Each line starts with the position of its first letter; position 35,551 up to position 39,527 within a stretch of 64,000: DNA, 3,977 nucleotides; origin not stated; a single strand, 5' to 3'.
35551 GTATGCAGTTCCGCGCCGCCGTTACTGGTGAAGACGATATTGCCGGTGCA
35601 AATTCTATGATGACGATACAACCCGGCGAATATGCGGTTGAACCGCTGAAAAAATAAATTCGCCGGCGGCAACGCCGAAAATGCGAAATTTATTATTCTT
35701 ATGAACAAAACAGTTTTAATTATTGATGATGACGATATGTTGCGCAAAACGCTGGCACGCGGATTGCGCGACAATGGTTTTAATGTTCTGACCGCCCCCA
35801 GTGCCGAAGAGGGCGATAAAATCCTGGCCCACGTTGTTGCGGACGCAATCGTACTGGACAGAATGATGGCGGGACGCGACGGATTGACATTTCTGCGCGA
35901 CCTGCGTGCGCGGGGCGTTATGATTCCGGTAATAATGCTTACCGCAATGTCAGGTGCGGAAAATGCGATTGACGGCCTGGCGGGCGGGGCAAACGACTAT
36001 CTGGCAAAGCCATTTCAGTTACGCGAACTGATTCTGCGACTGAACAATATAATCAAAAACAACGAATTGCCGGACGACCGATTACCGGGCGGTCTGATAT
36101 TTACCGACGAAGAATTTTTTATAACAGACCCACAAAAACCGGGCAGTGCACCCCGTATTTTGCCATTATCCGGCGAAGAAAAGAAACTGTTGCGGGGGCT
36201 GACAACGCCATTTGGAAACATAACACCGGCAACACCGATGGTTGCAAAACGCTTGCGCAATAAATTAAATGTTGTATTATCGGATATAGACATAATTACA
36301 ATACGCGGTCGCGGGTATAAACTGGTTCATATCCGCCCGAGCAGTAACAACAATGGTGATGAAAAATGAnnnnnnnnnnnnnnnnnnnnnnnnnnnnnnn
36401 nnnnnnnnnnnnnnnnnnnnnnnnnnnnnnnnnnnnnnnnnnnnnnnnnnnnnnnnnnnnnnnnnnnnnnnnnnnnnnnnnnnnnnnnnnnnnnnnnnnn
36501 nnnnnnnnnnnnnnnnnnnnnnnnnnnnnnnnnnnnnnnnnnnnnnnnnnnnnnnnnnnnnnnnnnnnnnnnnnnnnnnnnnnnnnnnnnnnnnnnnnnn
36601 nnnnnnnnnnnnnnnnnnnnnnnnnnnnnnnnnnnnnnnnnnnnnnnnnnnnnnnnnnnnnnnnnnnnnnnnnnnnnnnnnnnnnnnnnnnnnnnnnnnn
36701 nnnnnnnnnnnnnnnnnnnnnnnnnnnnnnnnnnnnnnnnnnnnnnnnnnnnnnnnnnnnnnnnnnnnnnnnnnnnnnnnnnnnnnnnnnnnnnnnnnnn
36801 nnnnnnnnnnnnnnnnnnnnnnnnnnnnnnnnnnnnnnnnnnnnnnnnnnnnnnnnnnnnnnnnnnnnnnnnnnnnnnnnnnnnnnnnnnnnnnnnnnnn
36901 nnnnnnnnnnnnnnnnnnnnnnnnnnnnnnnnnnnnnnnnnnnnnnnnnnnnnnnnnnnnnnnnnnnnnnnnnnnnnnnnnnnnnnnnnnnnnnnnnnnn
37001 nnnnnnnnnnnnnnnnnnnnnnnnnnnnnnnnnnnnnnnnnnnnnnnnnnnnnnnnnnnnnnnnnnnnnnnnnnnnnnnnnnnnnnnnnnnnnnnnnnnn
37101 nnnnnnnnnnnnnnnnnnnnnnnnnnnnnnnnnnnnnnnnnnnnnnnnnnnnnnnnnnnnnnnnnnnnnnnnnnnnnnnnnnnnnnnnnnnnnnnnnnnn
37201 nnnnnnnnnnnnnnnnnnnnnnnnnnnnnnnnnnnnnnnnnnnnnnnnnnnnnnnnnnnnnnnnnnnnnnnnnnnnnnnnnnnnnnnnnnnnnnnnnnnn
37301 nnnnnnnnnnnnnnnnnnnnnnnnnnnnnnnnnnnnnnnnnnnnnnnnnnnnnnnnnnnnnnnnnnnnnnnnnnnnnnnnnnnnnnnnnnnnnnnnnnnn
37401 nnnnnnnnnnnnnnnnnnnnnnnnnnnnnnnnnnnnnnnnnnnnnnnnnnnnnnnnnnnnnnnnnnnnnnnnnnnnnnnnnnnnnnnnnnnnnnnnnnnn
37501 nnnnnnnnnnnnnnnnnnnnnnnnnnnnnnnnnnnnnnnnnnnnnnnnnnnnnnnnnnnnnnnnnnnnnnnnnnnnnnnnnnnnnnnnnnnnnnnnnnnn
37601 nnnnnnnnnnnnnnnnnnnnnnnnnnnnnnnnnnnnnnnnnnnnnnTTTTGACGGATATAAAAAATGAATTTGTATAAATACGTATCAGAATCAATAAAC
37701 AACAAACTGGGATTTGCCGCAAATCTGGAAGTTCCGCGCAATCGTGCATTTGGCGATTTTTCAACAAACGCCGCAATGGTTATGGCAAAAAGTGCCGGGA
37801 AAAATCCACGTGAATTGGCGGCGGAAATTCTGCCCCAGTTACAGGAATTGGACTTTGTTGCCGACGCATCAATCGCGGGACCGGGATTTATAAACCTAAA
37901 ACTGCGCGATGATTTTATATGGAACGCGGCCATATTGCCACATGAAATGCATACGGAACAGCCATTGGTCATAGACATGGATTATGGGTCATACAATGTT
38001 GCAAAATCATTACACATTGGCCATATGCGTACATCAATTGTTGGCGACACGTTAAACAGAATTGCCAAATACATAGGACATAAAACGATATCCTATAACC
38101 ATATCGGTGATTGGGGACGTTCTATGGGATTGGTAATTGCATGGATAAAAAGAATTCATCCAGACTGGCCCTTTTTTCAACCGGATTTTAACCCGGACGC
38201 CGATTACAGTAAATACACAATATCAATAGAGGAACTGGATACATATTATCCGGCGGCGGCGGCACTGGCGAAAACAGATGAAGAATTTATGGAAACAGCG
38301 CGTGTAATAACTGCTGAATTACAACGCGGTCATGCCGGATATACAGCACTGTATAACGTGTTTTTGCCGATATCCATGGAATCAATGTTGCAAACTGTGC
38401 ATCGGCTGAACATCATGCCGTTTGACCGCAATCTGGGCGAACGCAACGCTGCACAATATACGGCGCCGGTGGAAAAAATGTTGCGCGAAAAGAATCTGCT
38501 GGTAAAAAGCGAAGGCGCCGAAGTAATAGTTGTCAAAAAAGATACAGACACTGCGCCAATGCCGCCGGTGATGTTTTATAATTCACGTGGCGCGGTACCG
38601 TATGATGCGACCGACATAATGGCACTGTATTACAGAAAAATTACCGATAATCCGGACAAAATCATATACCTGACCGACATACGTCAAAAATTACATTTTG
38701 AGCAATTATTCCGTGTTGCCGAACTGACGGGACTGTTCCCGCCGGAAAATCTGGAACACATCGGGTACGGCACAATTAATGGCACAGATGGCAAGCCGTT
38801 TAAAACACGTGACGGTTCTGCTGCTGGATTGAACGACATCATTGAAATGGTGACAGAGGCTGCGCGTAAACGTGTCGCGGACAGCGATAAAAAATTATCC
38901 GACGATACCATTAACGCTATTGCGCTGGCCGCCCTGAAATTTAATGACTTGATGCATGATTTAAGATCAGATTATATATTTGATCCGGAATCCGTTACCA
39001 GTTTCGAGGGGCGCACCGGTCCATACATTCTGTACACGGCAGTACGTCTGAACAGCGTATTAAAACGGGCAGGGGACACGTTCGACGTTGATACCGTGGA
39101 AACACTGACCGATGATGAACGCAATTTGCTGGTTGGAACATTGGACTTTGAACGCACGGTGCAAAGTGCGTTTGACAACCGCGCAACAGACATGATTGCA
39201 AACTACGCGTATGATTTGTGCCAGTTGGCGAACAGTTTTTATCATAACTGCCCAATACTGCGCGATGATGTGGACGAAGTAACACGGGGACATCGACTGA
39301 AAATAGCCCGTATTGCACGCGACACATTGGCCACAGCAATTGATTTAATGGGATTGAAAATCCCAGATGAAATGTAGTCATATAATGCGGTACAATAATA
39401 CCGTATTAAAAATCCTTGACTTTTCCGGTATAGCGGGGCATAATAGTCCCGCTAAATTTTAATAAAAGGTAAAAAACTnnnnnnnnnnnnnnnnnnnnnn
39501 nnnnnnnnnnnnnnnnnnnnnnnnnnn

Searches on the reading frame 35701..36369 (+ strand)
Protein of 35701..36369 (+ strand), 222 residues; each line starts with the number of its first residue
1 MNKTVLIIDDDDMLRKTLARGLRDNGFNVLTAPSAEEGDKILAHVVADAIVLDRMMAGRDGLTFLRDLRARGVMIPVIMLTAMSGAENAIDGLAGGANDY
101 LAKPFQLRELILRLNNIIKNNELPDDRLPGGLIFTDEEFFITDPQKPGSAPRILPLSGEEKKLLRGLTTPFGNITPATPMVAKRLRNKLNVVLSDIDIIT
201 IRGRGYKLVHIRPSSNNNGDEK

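Call 47: search_protein_families(library=pfam, proteins=[window:35701-36369:+], max_evalue=0.00001)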
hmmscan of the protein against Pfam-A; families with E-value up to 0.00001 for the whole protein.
window:35701-36369:+ (222 aa): 1 family
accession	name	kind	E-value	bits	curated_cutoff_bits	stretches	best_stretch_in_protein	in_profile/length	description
PF00072.30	Response_reg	-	2.5e-25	89.2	30.2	1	5-114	1-110/111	Response regulator receiver domain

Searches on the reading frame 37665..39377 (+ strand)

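Call 46: search_protein_families(library=pfam, proteins=[window:37665-39377:+], max_evalue=0.00001)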
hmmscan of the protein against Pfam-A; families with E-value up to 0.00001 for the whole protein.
window:37665-39377:+ (570 aa): 3 families
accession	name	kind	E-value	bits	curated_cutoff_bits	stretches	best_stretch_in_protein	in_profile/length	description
PF00750.26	tRNA-synt_1d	-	1e-60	206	23.3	1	102-440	22-348/349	tRNA synthetases class I (R), catalytic domain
PF05746.21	DALR_1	-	2.9e-24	85.8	22.3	1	455-570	1-117/117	DALR anticodon binding domain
PF03485.21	Arg_tRNA_synt_N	-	6.5e-20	72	21.5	1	17-80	22-85/85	Arginyl tRNA synthetase N terminal domain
